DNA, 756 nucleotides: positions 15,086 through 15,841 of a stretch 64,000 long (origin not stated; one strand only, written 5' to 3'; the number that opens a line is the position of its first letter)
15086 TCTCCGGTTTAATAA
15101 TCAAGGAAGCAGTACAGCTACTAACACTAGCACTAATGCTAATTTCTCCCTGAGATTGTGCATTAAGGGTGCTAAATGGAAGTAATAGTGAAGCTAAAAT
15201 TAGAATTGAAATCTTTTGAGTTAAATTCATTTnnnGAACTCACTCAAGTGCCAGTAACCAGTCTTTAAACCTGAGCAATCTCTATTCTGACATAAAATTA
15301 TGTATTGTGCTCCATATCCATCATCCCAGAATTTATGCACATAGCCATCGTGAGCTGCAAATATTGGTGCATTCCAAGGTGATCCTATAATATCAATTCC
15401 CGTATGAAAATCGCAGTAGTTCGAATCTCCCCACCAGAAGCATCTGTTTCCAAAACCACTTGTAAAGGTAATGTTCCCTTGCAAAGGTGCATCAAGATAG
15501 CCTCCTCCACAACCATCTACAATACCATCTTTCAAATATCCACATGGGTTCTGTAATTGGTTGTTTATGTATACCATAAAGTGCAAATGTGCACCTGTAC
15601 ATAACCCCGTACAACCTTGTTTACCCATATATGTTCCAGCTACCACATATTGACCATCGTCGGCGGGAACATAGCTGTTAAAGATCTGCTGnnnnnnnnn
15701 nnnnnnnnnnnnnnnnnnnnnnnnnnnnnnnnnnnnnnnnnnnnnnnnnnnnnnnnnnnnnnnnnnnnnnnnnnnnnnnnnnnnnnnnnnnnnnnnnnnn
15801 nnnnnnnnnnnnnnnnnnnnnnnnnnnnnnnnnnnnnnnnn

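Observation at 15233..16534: M23/LytM peptidase domain appears cleanly circularly permuted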

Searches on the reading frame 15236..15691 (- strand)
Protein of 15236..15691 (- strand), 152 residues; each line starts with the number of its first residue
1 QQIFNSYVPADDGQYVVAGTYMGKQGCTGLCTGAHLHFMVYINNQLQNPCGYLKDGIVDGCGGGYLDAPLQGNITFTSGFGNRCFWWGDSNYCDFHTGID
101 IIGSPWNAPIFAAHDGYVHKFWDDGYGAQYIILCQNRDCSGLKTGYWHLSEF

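Call 6: find_homologous_proteins(query=window:15236-15682:-, max_evalue=0.001)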
Query window:15236-15682:- (149 aa): 1 proteins with E <= 0.001 among 3 candidates.
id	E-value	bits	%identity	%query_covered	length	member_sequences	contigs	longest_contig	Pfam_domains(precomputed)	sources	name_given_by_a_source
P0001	2.8e-8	52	39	53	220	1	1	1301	PF01551.30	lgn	-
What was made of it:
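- Tried and rejected: Word-index homologue search with the domain alone (call 6).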

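Call 13: search_protein_representatives(protein=window:15236-15682:-)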
Query: 149 residues. Proteins with E-value up to 0.001 (for the whole library): 8118; up to 1e-10: 64; up to 1e-30: 6. The best 150 are listed.
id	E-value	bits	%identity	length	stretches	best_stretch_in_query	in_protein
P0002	4.4e-57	209.6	63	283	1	3-148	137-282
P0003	5.9e-41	157.1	61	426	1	1-146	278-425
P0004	1.1e-38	149.7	65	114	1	38-149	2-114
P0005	1.2e-38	149.5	54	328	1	1-148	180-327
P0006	5.6e-37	144.1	54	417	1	1-148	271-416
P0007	2.4e-33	132.3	58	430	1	3-149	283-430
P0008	1.1e-28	117.1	47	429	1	6-149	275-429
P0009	7.0e-27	111.2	49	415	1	9-149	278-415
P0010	1.7e-25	106.7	50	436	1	9-146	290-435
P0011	4.3e-23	98.9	48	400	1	12-149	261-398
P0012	1.0e-20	91.2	45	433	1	7-148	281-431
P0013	6.7e-20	88.5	48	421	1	7-147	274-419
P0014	7.0e-20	88.4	46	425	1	9-149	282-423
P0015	1.6e-19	87.3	50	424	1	13-146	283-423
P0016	4.2e-18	82.6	44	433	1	3-146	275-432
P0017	1.1e-17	81.3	49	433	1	1-147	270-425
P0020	1.0e-15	74.8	49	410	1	6-146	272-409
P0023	3.6e-15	73.1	45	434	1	2-146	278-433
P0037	1.7e-12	64.4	44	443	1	1-146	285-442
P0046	9.7e-12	61.9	36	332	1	8-147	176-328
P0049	1.4e-11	61.4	41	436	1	9-147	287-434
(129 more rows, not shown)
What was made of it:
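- Tried and rejected: This was uninformative, so I replaced it with the exhaustive HMMER search (call 13).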

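Call 31: find_homologous_proteins(query=A2, max_evalue=1e-10)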
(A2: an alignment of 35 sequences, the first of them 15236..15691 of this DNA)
Query A2 (35 sequences) (152 aa, profile of the alignment): 192 proteins with E <= 1e-10 among 1320 candidates; the best 120 are listed.
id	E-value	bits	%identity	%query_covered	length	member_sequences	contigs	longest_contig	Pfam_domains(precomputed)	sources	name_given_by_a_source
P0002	2.9e-46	176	61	100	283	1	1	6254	PF01551.30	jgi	jgi:hypothetical protein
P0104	5.8e-44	168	35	91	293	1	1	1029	PF01551.30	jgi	jgi:hypothetical protein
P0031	3.9e-42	162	37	98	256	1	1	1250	PF01551.30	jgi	jgi:hypothetical protein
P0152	1.0e-33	135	38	93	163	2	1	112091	PF01551.30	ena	-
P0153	2.6e-33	134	37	90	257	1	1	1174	PF01551.30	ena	-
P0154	5.6e-33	132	37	97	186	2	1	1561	PF01551.30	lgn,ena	-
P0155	3.1e-31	127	35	97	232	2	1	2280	PF01551.30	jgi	jgi:murein DD-endopeptidase MepM/ murein hydrolase activator NlpD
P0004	1.3e-30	125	59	74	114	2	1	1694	-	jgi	-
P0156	9.6e-20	89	49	28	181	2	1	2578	PF01551.30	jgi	jgi:murein DD-endopeptidase MepM/ murein hydrolase activator NlpD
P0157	9.6e-19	86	47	32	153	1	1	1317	PF01551.30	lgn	-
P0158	9.8e-19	86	41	30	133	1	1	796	PF01551.30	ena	-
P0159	2.5e-18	85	30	76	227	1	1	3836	PF01551.30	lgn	-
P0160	5.4e-18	84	42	32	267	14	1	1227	PF01551.30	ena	-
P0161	8.7e-18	83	49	35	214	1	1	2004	PF01551.30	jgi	jgi:hypothetical protein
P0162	2.6e-17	82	51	23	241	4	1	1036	PF01551.30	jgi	jgi:murein DD-endopeptidase MepM/ murein hydrolase activator NlpD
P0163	5.9e-17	80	47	30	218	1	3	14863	PF01551.30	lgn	-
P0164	6.8e-17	80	40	32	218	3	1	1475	PF01551.30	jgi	jgi:murein DD-endopeptidase MepM/ murein hydrolase activator NlpD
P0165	7.2e-17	80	44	28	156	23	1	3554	PF01551.30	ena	-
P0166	7.6e-17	80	28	88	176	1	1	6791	PF01551.30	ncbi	-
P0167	1.2e-16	79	29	69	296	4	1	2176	PF01551.30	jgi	jgi:hypothetical protein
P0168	1.8e-16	79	33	61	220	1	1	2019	PF01551.30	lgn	-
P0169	2.1e-16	79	44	28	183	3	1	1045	PF01551.30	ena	-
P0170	2.1e-16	79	58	17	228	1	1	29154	PF01551.30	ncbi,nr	ncbi:MAG: hypothetical protein O3B87_02145, partial [bacterium]|nr:hypothetical protein [bacterium]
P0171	2.7e-16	78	38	31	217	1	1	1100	PF01551.30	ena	-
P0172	3.0e-16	78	41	32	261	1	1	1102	PF01551.30,PF24568.2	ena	-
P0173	3.4e-16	78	39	37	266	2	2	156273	PF01551.30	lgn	-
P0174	3.5e-16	78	44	28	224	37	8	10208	PF01551.30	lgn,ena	-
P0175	3.7e-16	78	45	28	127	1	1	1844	PF01551.30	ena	-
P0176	3.8e-16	78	38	51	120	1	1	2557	PF01551.30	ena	-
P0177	4.1e-16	78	43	30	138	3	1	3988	PF01551.30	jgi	jgi:murein DD-endopeptidase MepM/ murein hydrolase activator NlpD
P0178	4.4e-16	78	46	27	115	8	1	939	PF01551.30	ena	-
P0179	6.2e-16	77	37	59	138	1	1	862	PF01551.30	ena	-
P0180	6.6e-16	77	45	28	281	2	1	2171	PF01551.30,PF24568.2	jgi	jgi:murein DD-endopeptidase MepM/ murein hydrolase activator NlpD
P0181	8.0e-16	77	30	69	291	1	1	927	PF01551.30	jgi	jgi:hypothetical protein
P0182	8.4e-16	77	33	55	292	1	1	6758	PF01551.30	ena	-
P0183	8.5e-16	77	44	28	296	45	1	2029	PF01551.30,PF24568.2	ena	-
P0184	9.7e-16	76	44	28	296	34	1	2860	PF01551.30,PF24568.2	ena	-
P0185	9.9e-16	76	38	42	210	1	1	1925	PF01551.30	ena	-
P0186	1.0e-15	76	40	32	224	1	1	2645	PF01551.30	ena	-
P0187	1.1e-15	76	48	28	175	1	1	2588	PF01551.30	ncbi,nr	ncbi:MAG: M23 family metallopeptidase, partial [Pygmaiobacter massiliensis]|nr:M23 family metallopep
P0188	1.3e-15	76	44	28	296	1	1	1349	PF00069.32,PF01551.30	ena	-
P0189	1.4e-15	76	32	78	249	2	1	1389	PF01551.30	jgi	-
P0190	1.7e-15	76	40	32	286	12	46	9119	PF01551.30,PF24568.2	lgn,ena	-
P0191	1.8e-15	76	50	28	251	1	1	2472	PF04076.20,PF01551.30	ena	-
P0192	2.2e-15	75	47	28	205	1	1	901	PF01551.30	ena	-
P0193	3.0e-15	75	43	30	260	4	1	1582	PF01551.30,PF01476.27,PF23473.2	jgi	-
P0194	3.0e-15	75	44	32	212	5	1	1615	PF01551.30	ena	-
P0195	3.3e-15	75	36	56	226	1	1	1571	PF01551.30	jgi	-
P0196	3.4e-15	75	50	21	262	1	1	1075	PF01551.30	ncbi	-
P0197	3.6e-15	75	48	28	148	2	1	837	PF01551.30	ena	-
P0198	4.7e-15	74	29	56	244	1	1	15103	PF01551.30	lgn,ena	-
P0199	4.9e-15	74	44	28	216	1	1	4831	PF01551.30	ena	-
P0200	6.2e-15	74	30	88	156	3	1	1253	PF01551.30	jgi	jgi:murein DD-endopeptidase MepM/ murein hydrolase activator NlpD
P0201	6.9e-15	74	54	27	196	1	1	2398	PF01551.30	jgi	jgi:murein DD-endopeptidase MepM/ murein hydrolase activator NlpD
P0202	1.1e-14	73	40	33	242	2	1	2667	PF01551.30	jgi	-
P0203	1.4e-14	73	50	28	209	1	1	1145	PF01551.30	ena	-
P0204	1.7e-14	72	49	27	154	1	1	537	PF01551.30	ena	-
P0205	1.8e-14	72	32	45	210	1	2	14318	PF01551.30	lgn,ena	-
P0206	1.8e-14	72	45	32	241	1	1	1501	PF01551.30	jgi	jgi:murein DD-endopeptidase MepM/ murein hydrolase activator NlpD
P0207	2.0e-14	72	48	26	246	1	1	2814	PF01551.30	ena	-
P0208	2.2e-14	72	42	32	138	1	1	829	PF01551.30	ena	-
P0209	2.3e-14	72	39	31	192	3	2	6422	PF01551.30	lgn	-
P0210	2.7e-14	72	39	32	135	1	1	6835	PF01551.30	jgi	jgi:murein DD-endopeptidase MepM/ murein hydrolase activator NlpD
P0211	2.7e-14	72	41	53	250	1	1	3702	PF01551.30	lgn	-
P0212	2.9e-14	72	39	54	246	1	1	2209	PF04076.20,PF01551.30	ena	-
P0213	3.6e-14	71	50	28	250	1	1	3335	PF01551.30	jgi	jgi:murein DD-endopeptidase MepM/ murein hydrolase activator NlpD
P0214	4.2e-14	71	37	34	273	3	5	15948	PF01551.30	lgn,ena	-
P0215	4.2e-14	71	45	29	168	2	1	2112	PF01551.30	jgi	jgi:murein DD-endopeptidase MepM/ murein hydrolase activator NlpD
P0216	4.4e-14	71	44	28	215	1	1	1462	PF01551.30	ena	-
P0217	5.2e-14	71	48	28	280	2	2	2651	PF01551.30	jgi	jgi:murein DD-endopeptidase MepM/ murein hydrolase activator NlpD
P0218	5.2e-14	71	48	28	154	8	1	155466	PF01551.30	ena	-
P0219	6.3e-14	71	48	26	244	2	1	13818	PF01551.30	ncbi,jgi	-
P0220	6.9e-14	70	43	24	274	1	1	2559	PF01551.30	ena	-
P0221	7.1e-14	70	44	27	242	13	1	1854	PF01551.30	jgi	jgi:murein DD-endopeptidase MepM/ murein hydrolase activator NlpD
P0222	7.6e-14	70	31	41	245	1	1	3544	PF01551.30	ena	-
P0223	7.8e-14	70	44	32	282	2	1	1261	PF01551.30,PF01476.27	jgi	jgi:murein DD-endopeptidase MepM/ murein hydrolase activator NlpD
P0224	8.5e-14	70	48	26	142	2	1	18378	PF01551.30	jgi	jgi:murein DD-endopeptidase MepM/ murein hydrolase activator NlpD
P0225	1.3e-13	69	46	27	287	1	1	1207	PF01551.30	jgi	-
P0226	1.3e-13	69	43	32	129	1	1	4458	PF01551.30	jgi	-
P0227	1.5e-13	69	36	55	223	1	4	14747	PF01551.30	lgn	-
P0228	1.6e-13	69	49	28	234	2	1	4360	PF01551.30,PF01476.27,PF23462.2,PF23473.2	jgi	-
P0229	1.7e-13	69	47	30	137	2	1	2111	PF01551.30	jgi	jgi:murein DD-endopeptidase MepM/ murein hydrolase activator NlpD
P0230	1.9e-13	69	34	37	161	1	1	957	PF01551.30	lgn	-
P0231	1.9e-13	69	35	59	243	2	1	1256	PF01551.30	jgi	jgi:murein DD-endopeptidase MepM/ murein hydrolase activator NlpD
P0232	2.1e-13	69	50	25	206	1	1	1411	PF01551.30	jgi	jgi:murein DD-endopeptidase MepM/ murein hydrolase activator NlpD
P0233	2.1e-13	69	49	24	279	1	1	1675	PF01551.30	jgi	jgi:murein DD-endopeptidase MepM/ murein hydrolase activator NlpD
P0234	2.2e-13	69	43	29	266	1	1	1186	PF01551.30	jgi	jgi:murein DD-endopeptidase MepM/ murein hydrolase activator NlpD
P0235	2.3e-13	69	44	27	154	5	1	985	PF01551.30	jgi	jgi:murein DD-endopeptidase MepM/ murein hydrolase activator NlpD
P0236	2.4e-13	69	46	27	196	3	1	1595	PF01551.30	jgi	jgi:murein DD-endopeptidase MepM/ murein hydrolase activator NlpD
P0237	2.7e-13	69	55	19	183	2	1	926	PF01551.30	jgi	jgi:murein DD-endopeptidase MepM/ murein hydrolase activator NlpD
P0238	2.7e-13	68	36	31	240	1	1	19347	PF01551.30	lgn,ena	-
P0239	2.8e-13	68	41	32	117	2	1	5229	PF01551.30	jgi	-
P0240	2.9e-13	68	37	32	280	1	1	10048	PF01551.30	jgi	jgi:murein DD-endopeptidase MepM/ murein hydrolase activator NlpD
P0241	3.2e-13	68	40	51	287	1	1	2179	PF01551.30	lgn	-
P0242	3.5e-13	68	55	19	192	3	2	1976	PF01551.30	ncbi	-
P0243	3.9e-13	68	44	27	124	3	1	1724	PF01551.30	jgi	jgi:murein DD-endopeptidase MepM/ murein hydrolase activator NlpD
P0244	4.2e-13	68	36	33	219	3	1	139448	PF01551.30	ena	-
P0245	4.3e-13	68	37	50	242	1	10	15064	PF01551.30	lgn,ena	-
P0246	4.4e-13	68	39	30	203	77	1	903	PF01551.30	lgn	-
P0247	5.0e-13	68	37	31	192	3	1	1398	PF01551.30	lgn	-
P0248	5.7e-13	67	43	32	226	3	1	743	PF01551.30,PF00877.26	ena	-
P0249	6.0e-13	67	43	28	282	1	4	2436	PF01551.30,PF01476.27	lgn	-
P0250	6.4e-13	67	39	27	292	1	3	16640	PF01551.30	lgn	-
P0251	6.9e-13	67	52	19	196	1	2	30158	PF01551.30,PF00395.26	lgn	-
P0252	7.4e-13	67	38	55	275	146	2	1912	PF01551.30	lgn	-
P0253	7.6e-13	67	45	25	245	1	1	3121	PF01551.30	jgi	jgi:murein DD-endopeptidase MepM/ murein hydrolase activator NlpD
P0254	7.8e-13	67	47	24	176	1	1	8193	PF01551.30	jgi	jgi:murein DD-endopeptidase MepM/ murein hydrolase activator NlpD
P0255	8.5e-13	67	35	34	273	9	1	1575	PF01551.30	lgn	-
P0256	9.5e-13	67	34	63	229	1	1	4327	PF01551.30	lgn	-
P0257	9.6e-13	67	55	19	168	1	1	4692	PF01551.30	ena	-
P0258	9.6e-13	67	35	55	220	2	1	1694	PF01551.30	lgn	-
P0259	9.7e-13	67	40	32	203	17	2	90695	PF01551.30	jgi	jgi:hypothetical protein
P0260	1.0e-12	67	46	27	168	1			PF01551.30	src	-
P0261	1.1e-12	67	35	32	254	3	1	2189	PF01551.30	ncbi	ncbi:MAG TPA: M23 family metallopeptidase, partial [Allocoleopsis sp.]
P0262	1.1e-12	67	42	28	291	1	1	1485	PF01551.30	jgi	-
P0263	1.1e-12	67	37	43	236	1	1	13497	PF01551.30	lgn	-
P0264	1.1e-12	66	40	31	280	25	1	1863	PF01551.30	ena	-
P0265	1.2e-12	66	46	27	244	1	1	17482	PF01551.30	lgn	-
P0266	1.6e-12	66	41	32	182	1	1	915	PF01551.30,PF01476.27,PF23473.2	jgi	-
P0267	1.8e-12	66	33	32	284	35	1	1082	PF01551.30,PF01476.27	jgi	-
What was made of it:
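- Tried and rejected: Profile search of the word-indexed database with alignment A2 (call 31).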

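Call 33: predict_structure(alignment_id=A2)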
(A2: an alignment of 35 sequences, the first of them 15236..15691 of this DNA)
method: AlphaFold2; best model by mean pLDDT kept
length: 152 residues; sequences in the alignment: 35
mean_pLDDT: 93.7   pTM: 0.87
mean pLDDT of the five models: 93.7, 93.5, 93.2, 93.1, 92.9
residues with pLDDT >= 90: 135; 70-90: 11; 50-70: 6; < 50: 0
segments of 3 or more residues with pLDDT < 50: none
pLDDT, mean of each block of 10 residues (from residue 1): 66 96 96 96 98 95 97 94 92 96 93 98 96 97 98 91
secondary structure, 60 per line:
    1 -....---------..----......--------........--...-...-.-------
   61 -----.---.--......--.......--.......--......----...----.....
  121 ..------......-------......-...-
elements in order: H2-5 E21-26 E35-42 E45-47 E73-78 E81-87 E90-96 E99-104 E109-111 E116-122 E129-134 E142-147 E149-151
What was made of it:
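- On Peptidase M23 / LytM domain (Pfam PF01551): AF2 gives a single compact domain (pLDDT 93.7, pTM 0.87, call 33).
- The AF2 domain model has pLDDT 93.7 and pTM 0.87: call 33. The AF2 monomer model of the domain alone is confident as one compact unit (pTM 0.87, call 33).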

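Call 37: fold_search(model_id=the predicted structure, library=pdb)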
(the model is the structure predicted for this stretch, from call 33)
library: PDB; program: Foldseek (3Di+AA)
matches with E <= 10: 120; with E <= 0.001: 0
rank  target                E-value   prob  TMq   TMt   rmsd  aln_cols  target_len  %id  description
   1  5cxf_B                1.0e+00  0.05  0.17  0.06  28.3       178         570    6  Crystal structure of the extracellular domain of glycoprotein B from Human Cytomegalovirus (released 2015-10-28)
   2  8i1v_A                1.2e+00  0.04  0.16  0.08  21.1       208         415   10  The asymmetric unit of P22 procapsid (released 2023-03-08)
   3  8i1v_C                1.5e+00  0.03  0.15  0.06  19.5       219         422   10  The asymmetric unit of P22 procapsid (released 2023-03-08)
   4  7vjs                  1.7e+00  0.02  0.13  0.10  15.6       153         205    9  Human AlkB homolog ALKBH6 in complex with Tris and Ni (released 2022-02-02)
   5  6jmr_F                1.8e+00  0.02  0.16  0.12  19.3       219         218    7  CD98hc extracellular domain bound to HBJ127 Fab and MEM-108 Fab (released 2019-06-19)
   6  6vor_D                2.1e+00  0.02  0.16  0.12  18.4       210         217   10  Crystal structure of macaque anti-HIV-1 antibody RM20E1 (released 2020-09-16)
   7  5g64_L                2.7e+00  0.01  0.15  0.12  17.4       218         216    7  The complex between human IgE-Fc and two anti-IgE Fab fragments (released 2017-05-03)
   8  9ly5_B                2.7e+00  0.01  0.14  0.10  17.0       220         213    6  antibody 20G5 Fab in complex with human B7-H3 (IgC) (released 2026-03-04)
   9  6ntt_A                2.8e+00  0.02  0.16  0.14  15.7       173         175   10  X-ray Crystal Structure of Soybean Trypsin Inhibitor (Kunitz) Complexed with 1,5-Disulfonyl Naphthalene (released 2019-03-20)
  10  6xja_L                2.8e+00  0.02  0.15  0.11  18.7       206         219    8  Streptococcus Pneumoniae IgA1 Protease with IgA1 substrate (released 2021-01-20)
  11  8gn5_A                2.8e+00  0.01  0.13  0.08  21.8       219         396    7  Designed pH-responsive P22 VLP (released 2024-01-31)
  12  4wht_H                3.0e+00  0.02  0.15  0.12  19.0       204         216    9  Structure of the Hepatitis C virus envelope glycoprotein E2 antigenic region 412-423 bound to the broadly neutralizing (released 2014-12-17)
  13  7sp4_Z                3.3e+00  0.01  0.13  0.06  21.4       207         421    6  In situ cryo-EM structure of bacteriophage Sf6 gp3:gp7:gp5 complex in conformation 2 at 3.71A resolution (released 2022-11-09)
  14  1qfu_L                3.5e+00  0.01  0.16  0.12  18.9       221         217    6  INFLUENZA VIRUS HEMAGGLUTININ COMPLEXED WITH A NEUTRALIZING ANTIBODY (released 1999-04-16)
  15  7v9o                  3.9e+00  0.02  0.11  0.03  16.9       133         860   10  Crystal structure of the lanthipeptide zinc-metallopeptidase EryP mutant E802R from saccharopolyspora erythraea (released 2022-05-11)
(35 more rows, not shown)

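Call 39: search_protein_families(library=pfam, proteins=[window:15236-15673:-], max_evalue=0.01)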
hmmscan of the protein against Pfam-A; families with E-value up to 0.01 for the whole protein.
seq(146 aa): 1 family
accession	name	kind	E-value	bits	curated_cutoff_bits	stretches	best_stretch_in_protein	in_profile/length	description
PF01551.29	Peptidase_M23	-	7.5e-13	48.9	28.7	2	6-43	59-96/96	Peptidase family M23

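Call 46: list_cluster_members(proteins=[P0003, P0006, P0007, P0008, P0010, P0012, P0016, P0020, P0037, P0049])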
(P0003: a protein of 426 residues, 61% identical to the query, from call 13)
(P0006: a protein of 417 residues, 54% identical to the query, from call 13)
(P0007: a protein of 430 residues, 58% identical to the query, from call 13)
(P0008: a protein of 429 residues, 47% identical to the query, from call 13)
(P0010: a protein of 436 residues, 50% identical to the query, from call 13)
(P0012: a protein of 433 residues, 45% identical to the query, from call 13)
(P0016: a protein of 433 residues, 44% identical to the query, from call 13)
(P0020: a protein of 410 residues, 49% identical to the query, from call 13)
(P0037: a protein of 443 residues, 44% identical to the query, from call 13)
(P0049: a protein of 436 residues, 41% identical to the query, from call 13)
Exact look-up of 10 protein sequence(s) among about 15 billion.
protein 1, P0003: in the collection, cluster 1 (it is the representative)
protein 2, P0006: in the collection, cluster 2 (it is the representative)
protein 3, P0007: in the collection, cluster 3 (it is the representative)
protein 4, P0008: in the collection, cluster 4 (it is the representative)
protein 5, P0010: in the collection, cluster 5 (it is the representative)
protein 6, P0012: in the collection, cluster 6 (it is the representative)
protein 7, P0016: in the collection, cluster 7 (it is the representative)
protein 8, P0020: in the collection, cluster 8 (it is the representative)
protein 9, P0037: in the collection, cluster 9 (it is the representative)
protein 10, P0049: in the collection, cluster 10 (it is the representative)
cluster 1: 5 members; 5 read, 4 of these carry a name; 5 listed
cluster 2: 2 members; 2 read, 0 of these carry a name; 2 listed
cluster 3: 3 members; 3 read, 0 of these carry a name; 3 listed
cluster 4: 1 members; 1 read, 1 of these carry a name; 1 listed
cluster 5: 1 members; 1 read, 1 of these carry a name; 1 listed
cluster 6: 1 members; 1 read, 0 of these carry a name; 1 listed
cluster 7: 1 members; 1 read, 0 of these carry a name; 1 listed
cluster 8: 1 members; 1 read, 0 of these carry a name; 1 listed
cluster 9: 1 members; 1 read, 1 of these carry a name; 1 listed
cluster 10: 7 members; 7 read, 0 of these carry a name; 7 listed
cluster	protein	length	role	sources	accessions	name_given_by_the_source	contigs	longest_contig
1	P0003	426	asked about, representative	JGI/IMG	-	peptidoglycan hydrolase CwlO-like protein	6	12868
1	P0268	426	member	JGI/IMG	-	peptidoglycan hydrolase CwlO-like protein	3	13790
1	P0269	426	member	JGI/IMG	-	peptidoglycan hydrolase CwlO-like protein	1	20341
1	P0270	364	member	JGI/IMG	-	peptidoglycan hydrolase CwlO-like protein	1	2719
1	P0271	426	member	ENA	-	-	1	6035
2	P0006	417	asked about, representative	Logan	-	-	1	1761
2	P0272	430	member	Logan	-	-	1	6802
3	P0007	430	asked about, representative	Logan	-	-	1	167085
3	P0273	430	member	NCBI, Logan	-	-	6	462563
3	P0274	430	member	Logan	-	-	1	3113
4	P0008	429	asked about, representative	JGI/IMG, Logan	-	peptidoglycan hydrolase CwlO-like protein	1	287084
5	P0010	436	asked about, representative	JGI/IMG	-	hypothetical protein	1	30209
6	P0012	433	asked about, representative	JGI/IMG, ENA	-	-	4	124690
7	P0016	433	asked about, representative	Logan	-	-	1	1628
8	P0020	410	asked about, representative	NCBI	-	-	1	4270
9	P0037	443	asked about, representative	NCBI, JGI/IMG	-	predicted nuclease with TOPRIM domain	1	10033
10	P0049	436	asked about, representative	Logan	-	-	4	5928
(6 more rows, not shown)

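Call 48: find_encoding_contigs(protein=P0008, flank=10000, max_places=2)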
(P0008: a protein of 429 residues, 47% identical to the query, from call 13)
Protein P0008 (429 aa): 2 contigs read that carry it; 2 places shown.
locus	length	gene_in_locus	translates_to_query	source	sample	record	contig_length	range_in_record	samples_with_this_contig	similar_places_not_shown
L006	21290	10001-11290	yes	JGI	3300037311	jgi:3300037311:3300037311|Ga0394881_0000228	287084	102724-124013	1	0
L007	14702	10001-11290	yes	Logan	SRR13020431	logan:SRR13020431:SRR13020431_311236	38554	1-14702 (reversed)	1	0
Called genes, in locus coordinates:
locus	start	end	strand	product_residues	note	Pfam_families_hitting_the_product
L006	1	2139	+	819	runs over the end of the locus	PF26449:DUF8128, PF01935:DUF87 (faint)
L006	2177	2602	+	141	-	-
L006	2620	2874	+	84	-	-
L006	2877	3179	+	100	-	-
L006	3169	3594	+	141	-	-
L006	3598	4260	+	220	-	-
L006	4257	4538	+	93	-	-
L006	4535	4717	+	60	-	-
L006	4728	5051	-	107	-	PF12647:RNHCP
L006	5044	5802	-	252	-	PF00398:RrnaAD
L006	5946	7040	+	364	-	PF03462:PCRF, PF00472:RF-1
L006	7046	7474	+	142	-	-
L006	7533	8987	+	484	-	PF01637:ATPase_2 (weak), PF02463:SMC_N (faint), PF00005:ABC_tran, PF13304:AAA_21 (faint)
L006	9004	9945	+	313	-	PF18075:FtsX_ECD, PF02687:FtsX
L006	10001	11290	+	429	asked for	PF01551:Peptidase_M23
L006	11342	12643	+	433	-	PF01551:Peptidase_M23 (weak)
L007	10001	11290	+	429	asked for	PF01551:Peptidase_M23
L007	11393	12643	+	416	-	PF01551:Peptidase_M23 (weak)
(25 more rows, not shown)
